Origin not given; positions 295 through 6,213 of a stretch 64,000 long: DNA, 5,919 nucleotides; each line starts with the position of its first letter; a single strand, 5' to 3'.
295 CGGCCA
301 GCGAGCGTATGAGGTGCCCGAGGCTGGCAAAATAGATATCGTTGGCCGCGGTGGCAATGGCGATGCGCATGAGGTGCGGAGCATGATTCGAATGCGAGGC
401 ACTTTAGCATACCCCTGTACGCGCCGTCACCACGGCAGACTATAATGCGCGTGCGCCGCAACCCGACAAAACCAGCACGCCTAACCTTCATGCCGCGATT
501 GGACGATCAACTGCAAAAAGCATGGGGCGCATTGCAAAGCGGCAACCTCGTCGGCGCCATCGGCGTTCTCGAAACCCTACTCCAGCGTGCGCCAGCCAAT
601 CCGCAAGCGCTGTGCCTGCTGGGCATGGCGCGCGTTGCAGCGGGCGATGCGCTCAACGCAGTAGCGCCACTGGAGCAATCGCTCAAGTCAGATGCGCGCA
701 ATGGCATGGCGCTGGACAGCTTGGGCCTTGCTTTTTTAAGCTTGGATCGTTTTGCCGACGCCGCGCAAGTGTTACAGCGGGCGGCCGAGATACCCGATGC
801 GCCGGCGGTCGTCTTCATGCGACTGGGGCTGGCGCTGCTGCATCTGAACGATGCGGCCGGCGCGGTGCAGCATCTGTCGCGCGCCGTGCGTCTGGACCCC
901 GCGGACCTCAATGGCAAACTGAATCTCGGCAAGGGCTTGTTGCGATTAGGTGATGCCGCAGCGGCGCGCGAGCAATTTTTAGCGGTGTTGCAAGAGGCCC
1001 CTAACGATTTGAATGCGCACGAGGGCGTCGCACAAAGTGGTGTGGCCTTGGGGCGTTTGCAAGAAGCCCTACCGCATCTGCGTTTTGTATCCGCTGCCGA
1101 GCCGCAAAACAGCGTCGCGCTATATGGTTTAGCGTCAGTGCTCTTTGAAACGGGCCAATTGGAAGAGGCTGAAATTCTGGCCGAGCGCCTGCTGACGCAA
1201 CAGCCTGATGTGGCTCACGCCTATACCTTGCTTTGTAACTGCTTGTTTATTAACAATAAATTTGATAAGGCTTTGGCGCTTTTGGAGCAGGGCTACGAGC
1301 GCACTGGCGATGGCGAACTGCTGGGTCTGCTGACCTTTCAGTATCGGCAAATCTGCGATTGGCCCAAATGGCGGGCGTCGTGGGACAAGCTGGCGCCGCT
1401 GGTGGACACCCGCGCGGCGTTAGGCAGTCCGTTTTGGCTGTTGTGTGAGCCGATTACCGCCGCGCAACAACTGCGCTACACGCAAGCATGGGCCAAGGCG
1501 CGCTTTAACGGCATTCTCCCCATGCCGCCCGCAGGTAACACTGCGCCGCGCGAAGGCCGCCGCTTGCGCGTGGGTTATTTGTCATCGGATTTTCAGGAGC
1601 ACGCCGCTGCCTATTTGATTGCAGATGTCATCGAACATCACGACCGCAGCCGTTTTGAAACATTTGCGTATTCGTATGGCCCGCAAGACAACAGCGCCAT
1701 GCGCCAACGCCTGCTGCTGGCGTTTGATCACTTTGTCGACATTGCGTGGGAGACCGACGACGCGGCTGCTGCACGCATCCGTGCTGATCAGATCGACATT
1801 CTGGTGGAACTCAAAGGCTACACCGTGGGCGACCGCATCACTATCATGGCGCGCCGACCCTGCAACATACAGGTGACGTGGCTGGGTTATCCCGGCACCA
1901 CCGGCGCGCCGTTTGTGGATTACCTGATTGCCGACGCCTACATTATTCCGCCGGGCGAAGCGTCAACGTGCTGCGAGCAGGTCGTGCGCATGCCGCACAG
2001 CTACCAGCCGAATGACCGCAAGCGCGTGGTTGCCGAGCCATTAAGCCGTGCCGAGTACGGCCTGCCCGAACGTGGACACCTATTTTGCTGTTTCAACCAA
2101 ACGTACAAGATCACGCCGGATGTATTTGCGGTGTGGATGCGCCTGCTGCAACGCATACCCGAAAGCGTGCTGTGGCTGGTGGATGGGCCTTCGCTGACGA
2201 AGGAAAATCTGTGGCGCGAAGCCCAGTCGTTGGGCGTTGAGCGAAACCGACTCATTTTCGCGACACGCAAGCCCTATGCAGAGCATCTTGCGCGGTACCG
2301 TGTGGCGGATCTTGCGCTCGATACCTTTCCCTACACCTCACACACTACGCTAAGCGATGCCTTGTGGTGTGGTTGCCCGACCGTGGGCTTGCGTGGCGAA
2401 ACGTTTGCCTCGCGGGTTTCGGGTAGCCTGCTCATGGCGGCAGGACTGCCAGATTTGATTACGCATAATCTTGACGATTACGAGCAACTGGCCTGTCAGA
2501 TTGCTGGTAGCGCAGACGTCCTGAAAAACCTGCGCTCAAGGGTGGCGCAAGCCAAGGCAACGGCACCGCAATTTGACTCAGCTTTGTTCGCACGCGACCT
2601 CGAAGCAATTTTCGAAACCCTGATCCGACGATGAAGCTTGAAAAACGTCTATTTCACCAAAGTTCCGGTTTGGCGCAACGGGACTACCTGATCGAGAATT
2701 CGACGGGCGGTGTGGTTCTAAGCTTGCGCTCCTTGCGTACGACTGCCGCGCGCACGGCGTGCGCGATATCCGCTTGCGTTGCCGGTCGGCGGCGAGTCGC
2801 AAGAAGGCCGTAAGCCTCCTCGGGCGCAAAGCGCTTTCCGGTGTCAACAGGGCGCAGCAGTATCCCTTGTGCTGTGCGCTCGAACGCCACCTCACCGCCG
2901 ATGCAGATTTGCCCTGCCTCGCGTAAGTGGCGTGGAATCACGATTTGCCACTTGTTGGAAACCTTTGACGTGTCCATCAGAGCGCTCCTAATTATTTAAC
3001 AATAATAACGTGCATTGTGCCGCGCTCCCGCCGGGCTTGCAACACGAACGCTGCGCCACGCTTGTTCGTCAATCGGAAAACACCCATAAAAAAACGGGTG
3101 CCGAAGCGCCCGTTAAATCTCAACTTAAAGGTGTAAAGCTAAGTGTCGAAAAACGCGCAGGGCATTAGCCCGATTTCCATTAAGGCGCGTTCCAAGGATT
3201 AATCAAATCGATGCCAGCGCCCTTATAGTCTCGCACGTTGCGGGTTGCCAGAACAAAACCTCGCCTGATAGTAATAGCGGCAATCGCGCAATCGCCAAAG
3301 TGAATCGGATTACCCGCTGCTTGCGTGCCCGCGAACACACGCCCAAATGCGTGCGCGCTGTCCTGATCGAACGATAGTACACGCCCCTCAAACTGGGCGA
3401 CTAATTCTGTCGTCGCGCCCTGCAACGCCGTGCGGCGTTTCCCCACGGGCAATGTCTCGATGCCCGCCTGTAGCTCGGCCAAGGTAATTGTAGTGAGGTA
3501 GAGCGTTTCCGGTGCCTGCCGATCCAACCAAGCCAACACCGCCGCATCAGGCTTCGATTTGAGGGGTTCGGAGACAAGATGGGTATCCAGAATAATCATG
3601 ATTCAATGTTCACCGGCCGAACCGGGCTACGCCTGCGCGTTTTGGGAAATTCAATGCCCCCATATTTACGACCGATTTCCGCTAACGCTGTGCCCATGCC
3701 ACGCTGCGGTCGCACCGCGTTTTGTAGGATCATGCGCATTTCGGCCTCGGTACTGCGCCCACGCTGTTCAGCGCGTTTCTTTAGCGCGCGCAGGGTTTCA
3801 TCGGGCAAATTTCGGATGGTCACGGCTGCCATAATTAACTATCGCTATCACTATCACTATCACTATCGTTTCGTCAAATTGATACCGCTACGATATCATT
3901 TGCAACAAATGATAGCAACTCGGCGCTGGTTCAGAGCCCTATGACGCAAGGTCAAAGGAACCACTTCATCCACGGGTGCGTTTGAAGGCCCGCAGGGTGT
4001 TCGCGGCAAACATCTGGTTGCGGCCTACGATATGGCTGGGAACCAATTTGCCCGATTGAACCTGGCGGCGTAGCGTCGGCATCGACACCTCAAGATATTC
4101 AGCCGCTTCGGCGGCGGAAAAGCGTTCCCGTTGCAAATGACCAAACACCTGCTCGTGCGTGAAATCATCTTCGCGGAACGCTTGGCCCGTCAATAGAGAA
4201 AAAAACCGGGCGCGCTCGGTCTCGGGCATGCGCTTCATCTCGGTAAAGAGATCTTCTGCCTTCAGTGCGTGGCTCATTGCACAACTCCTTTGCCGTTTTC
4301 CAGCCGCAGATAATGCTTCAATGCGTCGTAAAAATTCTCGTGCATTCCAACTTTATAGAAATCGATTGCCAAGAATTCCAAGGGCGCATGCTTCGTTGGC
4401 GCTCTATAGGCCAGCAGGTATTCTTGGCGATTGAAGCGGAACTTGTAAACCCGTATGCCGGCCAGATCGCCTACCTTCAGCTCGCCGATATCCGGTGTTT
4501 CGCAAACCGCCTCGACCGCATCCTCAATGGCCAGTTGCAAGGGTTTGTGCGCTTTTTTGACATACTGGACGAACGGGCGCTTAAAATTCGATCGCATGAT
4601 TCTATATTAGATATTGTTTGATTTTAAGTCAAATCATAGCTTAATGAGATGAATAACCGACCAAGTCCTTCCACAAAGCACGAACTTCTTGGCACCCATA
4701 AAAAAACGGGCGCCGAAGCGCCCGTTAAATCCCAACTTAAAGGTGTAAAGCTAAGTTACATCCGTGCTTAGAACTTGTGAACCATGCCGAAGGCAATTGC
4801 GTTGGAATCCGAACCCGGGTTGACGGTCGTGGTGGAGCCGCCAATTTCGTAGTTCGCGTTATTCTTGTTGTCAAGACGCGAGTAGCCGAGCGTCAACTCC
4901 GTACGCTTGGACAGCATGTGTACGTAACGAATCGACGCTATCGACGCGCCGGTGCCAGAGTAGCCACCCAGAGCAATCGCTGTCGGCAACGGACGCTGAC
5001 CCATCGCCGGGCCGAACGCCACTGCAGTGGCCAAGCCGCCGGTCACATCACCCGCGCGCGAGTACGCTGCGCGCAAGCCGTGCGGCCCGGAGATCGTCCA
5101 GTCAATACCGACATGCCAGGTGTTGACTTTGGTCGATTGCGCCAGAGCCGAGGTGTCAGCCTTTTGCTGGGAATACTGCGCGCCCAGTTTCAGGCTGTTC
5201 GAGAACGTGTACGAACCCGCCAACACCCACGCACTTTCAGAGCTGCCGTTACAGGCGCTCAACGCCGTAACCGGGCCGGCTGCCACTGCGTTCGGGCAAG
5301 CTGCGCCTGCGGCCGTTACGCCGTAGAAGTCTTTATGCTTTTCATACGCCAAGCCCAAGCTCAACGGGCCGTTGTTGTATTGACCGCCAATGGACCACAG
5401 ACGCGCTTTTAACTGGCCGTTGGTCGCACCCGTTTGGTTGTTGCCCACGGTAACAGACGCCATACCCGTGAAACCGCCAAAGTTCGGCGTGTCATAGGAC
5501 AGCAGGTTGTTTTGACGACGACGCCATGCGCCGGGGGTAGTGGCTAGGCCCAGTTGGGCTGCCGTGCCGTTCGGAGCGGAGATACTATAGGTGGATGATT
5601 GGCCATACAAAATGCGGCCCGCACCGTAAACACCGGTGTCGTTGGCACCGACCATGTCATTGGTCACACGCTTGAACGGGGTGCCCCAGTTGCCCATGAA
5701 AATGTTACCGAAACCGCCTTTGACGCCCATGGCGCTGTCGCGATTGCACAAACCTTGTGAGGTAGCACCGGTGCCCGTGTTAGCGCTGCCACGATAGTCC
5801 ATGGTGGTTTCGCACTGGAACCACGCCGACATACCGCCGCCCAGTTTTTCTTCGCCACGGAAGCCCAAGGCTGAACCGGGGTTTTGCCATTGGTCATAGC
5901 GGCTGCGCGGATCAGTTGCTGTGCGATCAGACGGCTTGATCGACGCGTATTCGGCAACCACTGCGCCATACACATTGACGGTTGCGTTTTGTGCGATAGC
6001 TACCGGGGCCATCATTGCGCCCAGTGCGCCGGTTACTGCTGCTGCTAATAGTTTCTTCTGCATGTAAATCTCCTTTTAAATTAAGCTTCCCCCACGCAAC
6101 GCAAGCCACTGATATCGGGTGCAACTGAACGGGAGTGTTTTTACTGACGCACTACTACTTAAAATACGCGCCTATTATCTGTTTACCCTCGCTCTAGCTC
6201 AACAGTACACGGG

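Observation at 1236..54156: Dispersed 19-bp AT-rich box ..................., whose reverse complement is a textbook IHF site, recurring about a dozen times in a GC-rich window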

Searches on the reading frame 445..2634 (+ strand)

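Call 20: search_protein_families(library=pfam, proteins=[window:445-2634:+], max_evalue=0.00001)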
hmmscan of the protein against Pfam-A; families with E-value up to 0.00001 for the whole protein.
window:445-2634:+ (729 aa): 14 families
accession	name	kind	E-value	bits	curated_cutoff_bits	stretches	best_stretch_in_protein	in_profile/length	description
PF13844.12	Glyco_transf_41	-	5.1e-93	312.6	25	2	534-719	358-543/543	Glycosyl transferase family 41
PF14559.12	TPR_19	-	1.8e-23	83.1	25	1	201-262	3-64/68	Tetratricopeptide repeat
PF13432.12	TPR_16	-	1.2e-20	74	32.7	1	200-255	8-63/65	Tetratricopeptide repeat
PF07719.23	TPR_2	-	3.6e-20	70.8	27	0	123-153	3-33/34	Tetratricopeptide repeat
PF13428.12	TPR_14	-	1.8e-18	65.6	23.5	0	225-264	3-42/44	Tetratricopeptide repeat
PF12895.13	ANAPC3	-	6.6e-16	58.8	27.2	1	236-283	2-49/82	Anaphase-promoting complex, cyclosome, subunit 3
PF00515.34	TPR_1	-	7.8e-13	48.1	27.8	0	121-152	1-32/34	Tetratricopeptide repeat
PF13181.12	TPR_8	-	9.2e-13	47.7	25.7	0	124-154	4-34/34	Tetratricopeptide repeat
PF23914.1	TPR_CcmH_CycH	-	4.3e-10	40.1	42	1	125-222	54-154/158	Cytochrome c-type biogenesis protein H TPR domain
PF13424.12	TPR_12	-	2.3e-09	37.8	30.1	0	225-285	5-73/77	Tetratricopeptide repeat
PF13174.12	TPR_6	-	2.8e-09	37.4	26.3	0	225-255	2-32/33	Tetratricopeptide repeat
PF13414.12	TPR_11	-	2e-08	34.2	26.8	0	128-169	1-42/42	TPR repeat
PF13431.12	TPR_17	-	1.3e-07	31.8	24.4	0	218-243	8-33/34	Tetratricopeptide repeat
PF25060.1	ARM_TT21_2nd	-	3.2e-06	27.3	27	0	204-263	203-262/270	Tetratricopeptide repeat protein 21 second ARM domain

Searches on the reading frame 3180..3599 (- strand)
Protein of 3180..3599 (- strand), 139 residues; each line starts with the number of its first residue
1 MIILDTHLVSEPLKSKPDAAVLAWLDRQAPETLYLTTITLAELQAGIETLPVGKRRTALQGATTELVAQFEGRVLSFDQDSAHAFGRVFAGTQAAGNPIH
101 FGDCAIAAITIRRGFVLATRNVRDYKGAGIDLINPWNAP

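Call 20: search_protein_families(library=pfam, proteins=[window:3180-3599:-], max_evalue=0.00001)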
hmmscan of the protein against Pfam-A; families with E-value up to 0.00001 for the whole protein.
window:3180-3599:- (139 aa): 1 family
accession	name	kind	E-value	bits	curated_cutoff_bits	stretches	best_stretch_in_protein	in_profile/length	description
PF01850.27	PIN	-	2.2e-10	41.6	23.6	1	2-121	1-111/120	PIN domain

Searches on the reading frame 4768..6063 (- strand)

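Call 20: search_protein_families(library=pfam, proteins=[window:4768-6063:-], max_evalue=0.00001)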
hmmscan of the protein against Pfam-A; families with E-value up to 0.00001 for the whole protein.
window:4768-6063:- (431 aa): 2 families
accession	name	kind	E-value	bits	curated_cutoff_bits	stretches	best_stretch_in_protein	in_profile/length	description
PF13609.12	Porin_4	-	4.5e-42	145.4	27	1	13-402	4-310/310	Gram-negative porin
PF00267.27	Porin_1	-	9.4e-09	35.6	23.7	0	58-133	25-96/337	Gram-negative porin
